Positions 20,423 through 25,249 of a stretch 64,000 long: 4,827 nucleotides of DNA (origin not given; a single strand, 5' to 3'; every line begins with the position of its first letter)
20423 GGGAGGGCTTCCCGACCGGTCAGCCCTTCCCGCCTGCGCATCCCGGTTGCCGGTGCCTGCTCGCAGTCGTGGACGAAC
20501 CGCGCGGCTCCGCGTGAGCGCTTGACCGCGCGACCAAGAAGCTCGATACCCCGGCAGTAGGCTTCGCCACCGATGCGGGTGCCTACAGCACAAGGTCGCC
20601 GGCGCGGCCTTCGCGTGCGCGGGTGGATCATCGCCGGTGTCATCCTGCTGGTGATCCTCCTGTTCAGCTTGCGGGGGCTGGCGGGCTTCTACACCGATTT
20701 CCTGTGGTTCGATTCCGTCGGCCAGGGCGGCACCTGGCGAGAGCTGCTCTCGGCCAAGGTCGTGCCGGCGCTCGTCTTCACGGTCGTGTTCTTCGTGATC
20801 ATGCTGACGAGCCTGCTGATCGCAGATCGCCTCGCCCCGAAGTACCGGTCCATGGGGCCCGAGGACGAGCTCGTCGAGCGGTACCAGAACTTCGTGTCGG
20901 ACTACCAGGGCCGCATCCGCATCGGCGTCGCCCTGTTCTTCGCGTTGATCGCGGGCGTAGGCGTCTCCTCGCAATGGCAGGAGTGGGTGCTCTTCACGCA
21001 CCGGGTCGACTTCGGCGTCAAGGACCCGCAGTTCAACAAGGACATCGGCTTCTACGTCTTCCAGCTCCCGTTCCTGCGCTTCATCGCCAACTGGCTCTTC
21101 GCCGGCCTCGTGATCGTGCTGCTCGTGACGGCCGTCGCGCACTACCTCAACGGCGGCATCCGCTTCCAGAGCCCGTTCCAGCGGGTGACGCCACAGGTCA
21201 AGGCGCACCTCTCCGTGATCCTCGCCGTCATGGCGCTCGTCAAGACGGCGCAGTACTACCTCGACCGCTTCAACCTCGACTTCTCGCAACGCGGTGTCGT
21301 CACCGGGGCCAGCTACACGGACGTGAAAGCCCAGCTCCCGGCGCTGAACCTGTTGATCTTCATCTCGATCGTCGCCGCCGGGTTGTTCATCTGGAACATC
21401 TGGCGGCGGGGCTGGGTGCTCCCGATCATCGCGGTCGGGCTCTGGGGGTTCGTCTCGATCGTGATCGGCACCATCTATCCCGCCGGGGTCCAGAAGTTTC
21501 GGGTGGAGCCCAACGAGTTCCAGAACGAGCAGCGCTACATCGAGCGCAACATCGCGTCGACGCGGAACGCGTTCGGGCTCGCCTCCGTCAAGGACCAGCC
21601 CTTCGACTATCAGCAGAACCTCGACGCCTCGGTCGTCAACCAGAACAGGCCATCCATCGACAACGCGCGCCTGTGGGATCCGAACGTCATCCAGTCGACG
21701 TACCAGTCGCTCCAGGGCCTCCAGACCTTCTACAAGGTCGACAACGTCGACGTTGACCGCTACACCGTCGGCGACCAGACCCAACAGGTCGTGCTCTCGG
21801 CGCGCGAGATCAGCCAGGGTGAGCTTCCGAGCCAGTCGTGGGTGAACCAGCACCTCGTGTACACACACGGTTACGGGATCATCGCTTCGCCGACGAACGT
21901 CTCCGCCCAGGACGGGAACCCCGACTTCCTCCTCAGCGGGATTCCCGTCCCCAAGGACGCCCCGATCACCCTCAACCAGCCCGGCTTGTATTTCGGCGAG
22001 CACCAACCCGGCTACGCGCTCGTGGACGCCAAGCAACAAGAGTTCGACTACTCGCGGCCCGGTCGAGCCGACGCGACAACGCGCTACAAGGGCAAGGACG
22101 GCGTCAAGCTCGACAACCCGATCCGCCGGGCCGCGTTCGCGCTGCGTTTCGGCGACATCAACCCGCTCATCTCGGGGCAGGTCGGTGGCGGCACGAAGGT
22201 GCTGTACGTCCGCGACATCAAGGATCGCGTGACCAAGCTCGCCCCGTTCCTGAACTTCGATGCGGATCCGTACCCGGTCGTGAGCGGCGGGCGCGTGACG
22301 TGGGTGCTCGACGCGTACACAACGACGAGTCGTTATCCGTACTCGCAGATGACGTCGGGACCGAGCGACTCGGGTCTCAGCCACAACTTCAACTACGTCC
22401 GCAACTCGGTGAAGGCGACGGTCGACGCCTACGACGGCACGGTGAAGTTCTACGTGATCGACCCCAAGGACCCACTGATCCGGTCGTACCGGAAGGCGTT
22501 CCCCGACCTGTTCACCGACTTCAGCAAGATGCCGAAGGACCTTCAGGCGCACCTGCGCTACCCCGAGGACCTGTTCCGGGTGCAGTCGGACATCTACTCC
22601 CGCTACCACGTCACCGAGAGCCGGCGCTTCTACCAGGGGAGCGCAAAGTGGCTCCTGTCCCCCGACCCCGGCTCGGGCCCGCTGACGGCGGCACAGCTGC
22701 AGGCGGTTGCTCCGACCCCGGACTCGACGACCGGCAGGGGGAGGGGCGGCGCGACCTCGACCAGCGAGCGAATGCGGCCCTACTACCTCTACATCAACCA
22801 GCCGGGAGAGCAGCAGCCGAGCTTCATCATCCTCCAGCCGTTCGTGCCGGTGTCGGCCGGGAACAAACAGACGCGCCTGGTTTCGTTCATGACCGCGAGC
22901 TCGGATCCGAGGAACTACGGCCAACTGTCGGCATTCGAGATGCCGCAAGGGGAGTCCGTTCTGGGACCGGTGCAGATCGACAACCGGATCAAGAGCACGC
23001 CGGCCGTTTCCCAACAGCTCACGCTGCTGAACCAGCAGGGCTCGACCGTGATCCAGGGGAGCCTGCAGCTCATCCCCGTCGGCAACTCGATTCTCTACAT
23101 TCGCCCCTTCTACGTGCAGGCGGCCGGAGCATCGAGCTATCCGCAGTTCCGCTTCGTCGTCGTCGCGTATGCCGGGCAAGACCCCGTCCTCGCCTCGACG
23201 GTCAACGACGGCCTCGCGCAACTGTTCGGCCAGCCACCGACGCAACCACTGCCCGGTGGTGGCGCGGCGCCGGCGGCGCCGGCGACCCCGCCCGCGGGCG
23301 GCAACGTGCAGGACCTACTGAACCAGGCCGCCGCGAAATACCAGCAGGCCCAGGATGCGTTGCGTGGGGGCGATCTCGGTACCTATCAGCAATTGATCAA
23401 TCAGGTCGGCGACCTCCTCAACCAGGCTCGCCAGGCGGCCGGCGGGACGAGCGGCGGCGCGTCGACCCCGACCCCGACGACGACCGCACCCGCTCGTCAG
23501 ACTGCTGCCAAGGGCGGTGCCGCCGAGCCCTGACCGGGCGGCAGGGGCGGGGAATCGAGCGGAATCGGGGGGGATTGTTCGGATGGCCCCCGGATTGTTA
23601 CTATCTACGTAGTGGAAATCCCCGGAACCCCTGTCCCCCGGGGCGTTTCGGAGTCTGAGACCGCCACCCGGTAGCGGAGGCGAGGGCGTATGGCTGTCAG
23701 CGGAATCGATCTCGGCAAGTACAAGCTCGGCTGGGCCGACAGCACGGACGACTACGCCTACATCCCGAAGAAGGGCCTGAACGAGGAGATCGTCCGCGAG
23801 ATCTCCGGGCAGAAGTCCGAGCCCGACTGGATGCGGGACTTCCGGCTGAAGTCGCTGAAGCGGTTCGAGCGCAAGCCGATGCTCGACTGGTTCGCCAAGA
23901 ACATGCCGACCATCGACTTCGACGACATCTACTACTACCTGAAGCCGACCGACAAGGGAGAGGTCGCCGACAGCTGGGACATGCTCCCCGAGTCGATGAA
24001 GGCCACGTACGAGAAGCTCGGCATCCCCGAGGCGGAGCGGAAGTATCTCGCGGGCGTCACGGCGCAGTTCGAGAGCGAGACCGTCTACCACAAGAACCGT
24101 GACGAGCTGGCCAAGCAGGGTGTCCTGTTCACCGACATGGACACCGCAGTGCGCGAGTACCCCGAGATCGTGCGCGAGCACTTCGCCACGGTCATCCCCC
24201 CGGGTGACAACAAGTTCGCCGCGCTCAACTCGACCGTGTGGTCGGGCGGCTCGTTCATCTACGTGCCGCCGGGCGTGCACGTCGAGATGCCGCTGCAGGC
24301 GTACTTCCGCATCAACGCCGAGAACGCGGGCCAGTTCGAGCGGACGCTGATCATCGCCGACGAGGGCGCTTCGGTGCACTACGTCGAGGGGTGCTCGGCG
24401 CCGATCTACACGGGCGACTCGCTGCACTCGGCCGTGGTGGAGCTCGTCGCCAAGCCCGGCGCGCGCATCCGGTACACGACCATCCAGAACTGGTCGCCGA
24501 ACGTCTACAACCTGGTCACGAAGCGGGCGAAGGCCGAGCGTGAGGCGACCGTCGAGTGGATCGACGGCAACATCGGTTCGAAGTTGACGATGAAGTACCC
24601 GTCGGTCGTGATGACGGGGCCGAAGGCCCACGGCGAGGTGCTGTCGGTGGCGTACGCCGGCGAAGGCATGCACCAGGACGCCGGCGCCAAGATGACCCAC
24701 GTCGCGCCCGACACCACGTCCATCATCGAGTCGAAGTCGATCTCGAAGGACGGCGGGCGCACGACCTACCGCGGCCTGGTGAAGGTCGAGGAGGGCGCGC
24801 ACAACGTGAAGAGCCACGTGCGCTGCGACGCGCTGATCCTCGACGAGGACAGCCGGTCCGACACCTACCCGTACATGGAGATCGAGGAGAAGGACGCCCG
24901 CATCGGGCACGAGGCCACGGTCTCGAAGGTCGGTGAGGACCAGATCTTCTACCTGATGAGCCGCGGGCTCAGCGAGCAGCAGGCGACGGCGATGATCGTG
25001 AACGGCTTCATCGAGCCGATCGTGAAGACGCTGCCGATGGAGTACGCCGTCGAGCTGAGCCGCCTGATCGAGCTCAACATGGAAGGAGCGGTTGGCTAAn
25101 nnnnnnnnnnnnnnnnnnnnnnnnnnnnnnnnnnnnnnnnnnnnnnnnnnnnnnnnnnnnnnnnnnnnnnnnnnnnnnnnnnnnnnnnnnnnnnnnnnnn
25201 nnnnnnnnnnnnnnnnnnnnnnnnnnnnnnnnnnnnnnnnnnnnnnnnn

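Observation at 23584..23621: The same AT-rich box sits in the promoter regions of both separated suf operons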

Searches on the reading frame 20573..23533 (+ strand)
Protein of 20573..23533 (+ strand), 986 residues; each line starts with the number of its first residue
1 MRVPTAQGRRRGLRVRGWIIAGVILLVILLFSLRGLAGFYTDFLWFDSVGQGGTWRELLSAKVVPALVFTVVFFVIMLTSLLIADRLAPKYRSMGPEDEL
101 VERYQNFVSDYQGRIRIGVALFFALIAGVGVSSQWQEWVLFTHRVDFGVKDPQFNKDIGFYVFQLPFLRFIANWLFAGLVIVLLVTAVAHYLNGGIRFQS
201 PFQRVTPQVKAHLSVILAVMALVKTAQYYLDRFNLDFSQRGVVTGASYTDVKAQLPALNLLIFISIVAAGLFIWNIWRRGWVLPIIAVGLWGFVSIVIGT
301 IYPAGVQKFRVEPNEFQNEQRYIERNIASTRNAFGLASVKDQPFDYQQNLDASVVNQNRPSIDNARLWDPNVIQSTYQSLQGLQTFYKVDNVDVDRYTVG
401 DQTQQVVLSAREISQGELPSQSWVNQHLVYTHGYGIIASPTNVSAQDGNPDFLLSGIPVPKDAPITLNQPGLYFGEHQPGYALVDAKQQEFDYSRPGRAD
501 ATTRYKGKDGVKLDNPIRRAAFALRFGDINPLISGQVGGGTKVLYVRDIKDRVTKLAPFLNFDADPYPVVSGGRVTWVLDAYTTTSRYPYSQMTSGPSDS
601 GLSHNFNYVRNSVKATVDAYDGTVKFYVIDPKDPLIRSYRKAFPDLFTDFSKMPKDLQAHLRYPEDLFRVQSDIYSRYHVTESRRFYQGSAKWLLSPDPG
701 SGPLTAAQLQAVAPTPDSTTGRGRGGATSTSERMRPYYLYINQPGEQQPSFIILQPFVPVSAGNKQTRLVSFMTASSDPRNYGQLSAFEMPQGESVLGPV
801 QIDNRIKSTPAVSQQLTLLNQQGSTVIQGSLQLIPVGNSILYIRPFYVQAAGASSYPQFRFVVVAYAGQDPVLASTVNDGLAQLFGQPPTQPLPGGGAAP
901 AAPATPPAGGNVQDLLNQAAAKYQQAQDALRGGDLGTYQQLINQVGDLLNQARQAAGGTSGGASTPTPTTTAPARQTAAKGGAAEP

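Call 7: search_protein_families(library=pfam, proteins=[window:20573-23533:+])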
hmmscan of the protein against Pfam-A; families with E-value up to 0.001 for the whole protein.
window:20573-23533:+ (986 aa): 1 family
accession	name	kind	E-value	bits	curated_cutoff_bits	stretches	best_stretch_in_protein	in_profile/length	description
PF03699.18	UPF0182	-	1.4e-275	916.7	27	1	22-819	4-770/770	Uncharacterised protein family (UPF0182)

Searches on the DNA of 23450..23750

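Call 97: search_rna_families(source=window, start=23450, end=23750, threshold=evalue, max_evalue=1)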
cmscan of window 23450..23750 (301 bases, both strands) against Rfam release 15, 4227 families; matches with E-value up to 1: 0.
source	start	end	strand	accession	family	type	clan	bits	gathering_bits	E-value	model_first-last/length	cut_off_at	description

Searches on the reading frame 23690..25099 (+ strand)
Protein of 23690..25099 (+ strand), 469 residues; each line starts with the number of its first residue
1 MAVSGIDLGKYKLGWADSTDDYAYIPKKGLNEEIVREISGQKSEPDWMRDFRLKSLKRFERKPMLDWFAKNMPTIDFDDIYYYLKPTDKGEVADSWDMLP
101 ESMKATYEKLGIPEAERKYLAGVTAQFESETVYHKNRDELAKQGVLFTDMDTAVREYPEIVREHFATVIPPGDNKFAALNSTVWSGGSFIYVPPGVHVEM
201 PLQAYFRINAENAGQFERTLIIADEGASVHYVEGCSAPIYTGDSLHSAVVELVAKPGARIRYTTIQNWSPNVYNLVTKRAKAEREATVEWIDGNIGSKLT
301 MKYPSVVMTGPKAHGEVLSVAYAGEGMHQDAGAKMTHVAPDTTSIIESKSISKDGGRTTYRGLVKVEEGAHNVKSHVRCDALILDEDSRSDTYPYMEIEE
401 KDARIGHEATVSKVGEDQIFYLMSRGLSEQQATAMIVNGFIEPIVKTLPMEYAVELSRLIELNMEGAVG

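Call 7: search_protein_families(library=pfam, proteins=[window:23690-25099:+])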
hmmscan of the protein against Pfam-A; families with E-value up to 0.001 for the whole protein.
window:23690-25099:+ (469 aa): 2 families
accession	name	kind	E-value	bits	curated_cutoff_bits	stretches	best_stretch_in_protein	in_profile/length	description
PF01458.23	SUFBD_core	-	1.3e-88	296.8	27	1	206-440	1-232/232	SUF system FeS cluster assembly, SufBD core domain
PF19295.5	SufBD_N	-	1.2e-09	38.5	23.5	1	131-203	98-171/172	SufBD protein N-terminal region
